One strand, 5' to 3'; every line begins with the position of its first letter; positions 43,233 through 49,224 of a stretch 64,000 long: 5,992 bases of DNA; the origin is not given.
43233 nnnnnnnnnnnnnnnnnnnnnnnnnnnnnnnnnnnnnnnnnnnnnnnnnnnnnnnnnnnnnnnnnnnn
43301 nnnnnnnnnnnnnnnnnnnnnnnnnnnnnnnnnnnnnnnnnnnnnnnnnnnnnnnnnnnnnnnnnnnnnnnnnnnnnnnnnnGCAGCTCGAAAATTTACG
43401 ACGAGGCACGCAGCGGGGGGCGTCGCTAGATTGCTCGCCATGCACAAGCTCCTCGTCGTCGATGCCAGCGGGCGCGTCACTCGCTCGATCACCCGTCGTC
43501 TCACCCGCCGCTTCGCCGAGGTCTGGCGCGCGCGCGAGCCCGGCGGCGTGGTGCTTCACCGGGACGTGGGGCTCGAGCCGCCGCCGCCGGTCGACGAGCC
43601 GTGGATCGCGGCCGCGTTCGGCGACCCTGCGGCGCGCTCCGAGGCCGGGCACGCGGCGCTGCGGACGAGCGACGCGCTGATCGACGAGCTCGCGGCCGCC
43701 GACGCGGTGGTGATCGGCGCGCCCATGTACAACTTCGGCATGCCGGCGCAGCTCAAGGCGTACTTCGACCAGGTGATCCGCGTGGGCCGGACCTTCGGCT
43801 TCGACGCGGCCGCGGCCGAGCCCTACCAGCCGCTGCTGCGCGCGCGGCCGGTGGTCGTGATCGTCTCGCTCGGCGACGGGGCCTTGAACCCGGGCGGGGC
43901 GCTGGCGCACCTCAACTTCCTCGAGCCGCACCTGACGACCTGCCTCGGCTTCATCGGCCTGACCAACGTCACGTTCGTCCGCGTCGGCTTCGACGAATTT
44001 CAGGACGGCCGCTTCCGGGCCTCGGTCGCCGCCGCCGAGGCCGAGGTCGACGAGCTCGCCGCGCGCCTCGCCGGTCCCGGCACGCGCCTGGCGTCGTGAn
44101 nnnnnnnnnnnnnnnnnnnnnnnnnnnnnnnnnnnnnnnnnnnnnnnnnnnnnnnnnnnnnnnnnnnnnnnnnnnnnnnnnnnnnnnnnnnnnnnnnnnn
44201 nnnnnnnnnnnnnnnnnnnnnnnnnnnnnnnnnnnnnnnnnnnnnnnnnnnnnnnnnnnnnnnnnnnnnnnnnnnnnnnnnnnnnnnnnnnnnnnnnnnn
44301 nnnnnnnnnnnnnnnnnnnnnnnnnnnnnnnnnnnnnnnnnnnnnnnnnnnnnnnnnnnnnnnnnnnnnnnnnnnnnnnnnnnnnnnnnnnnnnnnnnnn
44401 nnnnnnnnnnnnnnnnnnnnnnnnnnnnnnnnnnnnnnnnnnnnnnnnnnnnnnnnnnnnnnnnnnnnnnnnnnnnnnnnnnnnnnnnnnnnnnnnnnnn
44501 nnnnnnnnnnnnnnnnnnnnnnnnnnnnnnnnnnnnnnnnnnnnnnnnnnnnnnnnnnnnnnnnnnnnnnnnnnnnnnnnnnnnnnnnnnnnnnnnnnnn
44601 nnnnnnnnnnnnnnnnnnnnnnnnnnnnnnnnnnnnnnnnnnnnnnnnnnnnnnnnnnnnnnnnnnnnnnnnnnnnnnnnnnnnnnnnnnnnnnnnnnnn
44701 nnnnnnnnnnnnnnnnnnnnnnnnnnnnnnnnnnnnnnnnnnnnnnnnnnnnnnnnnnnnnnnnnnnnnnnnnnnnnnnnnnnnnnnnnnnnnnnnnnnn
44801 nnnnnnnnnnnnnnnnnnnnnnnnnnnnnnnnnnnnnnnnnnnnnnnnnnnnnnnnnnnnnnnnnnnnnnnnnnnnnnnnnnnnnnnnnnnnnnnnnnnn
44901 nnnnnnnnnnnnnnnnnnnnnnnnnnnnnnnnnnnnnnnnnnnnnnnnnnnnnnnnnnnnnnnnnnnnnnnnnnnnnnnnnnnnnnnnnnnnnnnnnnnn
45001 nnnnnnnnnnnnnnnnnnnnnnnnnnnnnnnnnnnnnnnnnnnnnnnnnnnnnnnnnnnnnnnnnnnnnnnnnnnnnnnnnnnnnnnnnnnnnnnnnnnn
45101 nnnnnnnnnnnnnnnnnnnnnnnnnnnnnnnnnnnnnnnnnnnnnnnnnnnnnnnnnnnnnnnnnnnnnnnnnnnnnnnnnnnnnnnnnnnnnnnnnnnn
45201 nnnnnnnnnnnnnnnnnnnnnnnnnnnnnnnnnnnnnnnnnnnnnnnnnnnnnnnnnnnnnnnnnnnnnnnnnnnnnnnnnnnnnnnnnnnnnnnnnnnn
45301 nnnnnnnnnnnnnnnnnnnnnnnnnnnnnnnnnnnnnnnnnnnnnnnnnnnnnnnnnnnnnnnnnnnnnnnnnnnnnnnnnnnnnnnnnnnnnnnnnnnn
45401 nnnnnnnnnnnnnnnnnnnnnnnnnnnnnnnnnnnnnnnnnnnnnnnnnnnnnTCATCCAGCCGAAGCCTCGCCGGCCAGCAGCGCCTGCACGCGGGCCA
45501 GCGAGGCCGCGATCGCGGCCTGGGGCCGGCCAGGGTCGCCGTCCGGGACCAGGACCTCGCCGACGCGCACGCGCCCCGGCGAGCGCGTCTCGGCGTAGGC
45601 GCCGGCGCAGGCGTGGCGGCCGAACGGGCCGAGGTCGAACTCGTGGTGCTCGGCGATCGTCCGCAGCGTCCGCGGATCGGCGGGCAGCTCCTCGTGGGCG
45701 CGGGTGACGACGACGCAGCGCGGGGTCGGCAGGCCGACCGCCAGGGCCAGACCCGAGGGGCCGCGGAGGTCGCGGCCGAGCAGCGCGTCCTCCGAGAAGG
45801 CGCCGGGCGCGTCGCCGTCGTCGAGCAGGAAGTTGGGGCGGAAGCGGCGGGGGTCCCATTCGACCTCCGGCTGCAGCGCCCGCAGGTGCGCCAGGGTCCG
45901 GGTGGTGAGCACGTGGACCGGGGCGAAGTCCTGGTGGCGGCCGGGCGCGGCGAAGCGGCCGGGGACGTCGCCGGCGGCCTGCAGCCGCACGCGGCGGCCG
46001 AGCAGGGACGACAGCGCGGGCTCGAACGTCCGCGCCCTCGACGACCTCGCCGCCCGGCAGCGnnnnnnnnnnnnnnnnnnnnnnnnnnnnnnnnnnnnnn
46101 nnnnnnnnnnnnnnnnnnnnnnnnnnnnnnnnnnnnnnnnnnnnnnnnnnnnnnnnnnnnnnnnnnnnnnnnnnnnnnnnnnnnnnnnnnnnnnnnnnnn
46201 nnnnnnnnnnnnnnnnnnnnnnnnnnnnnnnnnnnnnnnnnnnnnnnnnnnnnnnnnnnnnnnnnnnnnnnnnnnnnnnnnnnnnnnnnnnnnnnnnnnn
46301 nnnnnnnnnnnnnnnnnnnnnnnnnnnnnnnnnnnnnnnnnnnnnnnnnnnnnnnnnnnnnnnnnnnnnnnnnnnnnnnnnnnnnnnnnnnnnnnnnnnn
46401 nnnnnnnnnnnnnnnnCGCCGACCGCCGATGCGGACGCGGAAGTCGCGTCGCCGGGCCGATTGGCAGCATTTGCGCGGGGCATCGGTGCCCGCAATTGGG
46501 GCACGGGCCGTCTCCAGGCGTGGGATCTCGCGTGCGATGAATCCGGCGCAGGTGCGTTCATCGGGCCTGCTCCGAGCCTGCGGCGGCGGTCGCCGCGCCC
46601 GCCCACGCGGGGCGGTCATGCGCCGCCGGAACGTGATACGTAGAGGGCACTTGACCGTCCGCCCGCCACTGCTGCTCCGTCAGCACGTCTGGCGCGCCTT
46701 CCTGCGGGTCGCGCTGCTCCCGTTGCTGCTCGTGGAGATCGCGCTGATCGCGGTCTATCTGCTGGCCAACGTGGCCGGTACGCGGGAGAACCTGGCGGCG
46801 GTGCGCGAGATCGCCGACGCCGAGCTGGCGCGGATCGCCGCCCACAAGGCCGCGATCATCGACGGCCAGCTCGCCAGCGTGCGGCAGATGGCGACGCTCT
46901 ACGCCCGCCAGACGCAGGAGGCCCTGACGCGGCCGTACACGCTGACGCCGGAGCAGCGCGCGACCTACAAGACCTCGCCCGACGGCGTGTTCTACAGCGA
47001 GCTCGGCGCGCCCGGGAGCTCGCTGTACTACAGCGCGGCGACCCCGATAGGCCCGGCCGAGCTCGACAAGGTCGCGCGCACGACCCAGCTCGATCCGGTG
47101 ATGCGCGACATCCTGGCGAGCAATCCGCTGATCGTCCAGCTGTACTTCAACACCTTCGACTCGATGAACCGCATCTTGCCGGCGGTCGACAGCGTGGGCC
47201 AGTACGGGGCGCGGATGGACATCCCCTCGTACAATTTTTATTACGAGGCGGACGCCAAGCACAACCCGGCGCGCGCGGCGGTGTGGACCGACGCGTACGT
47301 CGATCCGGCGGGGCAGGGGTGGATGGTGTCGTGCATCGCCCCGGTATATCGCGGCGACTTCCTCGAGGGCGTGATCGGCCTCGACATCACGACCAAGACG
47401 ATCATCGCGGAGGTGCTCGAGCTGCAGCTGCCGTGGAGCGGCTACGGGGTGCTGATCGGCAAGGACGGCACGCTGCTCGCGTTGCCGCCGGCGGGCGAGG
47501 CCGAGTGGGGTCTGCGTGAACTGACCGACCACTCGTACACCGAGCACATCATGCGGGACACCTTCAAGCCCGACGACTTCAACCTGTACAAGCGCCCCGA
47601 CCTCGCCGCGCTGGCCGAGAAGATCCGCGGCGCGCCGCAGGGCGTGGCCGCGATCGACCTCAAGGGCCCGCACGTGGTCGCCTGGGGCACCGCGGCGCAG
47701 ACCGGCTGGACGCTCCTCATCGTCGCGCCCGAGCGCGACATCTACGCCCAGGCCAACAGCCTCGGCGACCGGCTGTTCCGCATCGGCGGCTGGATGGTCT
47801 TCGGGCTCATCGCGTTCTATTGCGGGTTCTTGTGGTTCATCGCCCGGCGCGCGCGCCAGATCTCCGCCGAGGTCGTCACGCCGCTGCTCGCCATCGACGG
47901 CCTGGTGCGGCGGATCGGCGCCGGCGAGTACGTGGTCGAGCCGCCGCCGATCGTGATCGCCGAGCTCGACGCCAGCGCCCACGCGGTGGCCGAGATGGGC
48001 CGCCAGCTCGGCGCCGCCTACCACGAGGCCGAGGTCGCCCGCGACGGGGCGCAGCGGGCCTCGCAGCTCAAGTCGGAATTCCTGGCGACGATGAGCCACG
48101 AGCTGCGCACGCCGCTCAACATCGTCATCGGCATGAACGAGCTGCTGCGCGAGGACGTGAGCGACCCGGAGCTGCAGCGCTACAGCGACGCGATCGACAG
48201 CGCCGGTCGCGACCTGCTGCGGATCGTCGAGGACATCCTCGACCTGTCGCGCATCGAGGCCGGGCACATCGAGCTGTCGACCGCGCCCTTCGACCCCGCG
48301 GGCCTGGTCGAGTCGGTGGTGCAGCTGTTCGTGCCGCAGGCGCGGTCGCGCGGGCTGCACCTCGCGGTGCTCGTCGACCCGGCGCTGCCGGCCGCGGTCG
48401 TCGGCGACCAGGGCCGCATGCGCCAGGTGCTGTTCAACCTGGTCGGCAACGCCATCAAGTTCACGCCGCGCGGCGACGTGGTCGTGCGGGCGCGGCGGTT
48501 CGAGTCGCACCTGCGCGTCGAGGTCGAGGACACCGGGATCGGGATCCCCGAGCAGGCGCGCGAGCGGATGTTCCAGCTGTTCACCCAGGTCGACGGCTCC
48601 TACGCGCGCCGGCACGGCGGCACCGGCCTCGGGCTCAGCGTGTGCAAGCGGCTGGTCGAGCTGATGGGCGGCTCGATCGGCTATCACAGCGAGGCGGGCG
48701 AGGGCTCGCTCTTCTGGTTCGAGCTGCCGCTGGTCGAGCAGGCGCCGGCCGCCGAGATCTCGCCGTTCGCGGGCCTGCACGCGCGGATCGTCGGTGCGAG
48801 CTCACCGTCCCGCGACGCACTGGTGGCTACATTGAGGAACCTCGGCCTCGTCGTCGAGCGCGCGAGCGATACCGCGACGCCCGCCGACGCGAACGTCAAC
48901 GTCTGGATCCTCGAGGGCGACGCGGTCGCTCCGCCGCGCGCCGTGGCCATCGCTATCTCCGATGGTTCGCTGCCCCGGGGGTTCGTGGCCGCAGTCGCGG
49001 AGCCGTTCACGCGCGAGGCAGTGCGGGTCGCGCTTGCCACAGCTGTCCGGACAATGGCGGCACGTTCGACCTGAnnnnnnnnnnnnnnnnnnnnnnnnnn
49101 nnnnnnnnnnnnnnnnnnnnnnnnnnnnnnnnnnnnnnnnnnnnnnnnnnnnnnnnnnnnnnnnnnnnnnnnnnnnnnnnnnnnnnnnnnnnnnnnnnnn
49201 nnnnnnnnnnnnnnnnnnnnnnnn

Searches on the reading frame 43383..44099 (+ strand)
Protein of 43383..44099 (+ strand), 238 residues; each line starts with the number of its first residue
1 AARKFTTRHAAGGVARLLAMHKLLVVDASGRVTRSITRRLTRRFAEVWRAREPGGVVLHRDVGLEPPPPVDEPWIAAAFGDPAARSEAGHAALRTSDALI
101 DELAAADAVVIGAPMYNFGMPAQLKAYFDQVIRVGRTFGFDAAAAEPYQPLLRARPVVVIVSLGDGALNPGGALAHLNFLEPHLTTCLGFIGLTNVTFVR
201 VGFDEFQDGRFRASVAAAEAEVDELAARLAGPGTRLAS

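Call 37: search_protein_families(library=pfam, proteins=[window:43383-44099:+], max_evalue=0.001)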
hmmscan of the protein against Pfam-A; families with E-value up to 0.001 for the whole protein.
window:43383-44099:+ (238 aa): 2 families
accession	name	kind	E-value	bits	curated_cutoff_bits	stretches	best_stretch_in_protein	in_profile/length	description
PF02525.22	Flavodoxin_2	-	1.4e-37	129.8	27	1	22-222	2-194/198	Flavodoxin-like fold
PF03358.20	FMN_red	-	4.6e-11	43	24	1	22-167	2-121/152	NADPH-dependent FMN reductase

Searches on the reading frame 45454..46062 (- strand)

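Call 37: search_protein_families(library=pfam, proteins=[window:45454-46062:-], max_evalue=0.001)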
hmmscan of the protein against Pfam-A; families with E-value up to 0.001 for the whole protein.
window:45454-46062:- (202 aa): 1 family
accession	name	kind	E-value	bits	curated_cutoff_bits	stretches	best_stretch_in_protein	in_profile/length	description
PF03473.23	MOSC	-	4.7e-11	43.2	22.7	1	45-171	8-119/120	MOSC domain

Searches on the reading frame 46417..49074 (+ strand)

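Call 37: search_protein_families(library=pfam, proteins=[window:46417-49074:+], max_evalue=0.001)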
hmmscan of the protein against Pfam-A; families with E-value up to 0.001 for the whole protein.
window:46417-49074:+ (885 aa): 4 families
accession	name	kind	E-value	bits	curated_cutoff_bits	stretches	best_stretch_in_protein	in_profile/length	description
PF02518.31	HATPase_c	-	5e-32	111.1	26.4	1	663-772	1-109/111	Histidine kinase-, DNA gyrase B-, and HSP90-like ATPase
PF00512.31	HisKA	-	2e-21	76.3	26.9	1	552-616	2-66/66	His Kinase A (phospho-acceptor) domain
PF02743.24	dCache_1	-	4.2e-07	30.2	45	1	289-435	114-239/240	Cache domain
PF22673.2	MCP-like_PDC_1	-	6.2e-05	23.8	27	1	265-329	50-111/113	Methyl-accepting chemotaxis protein-like, first PDC sensor domain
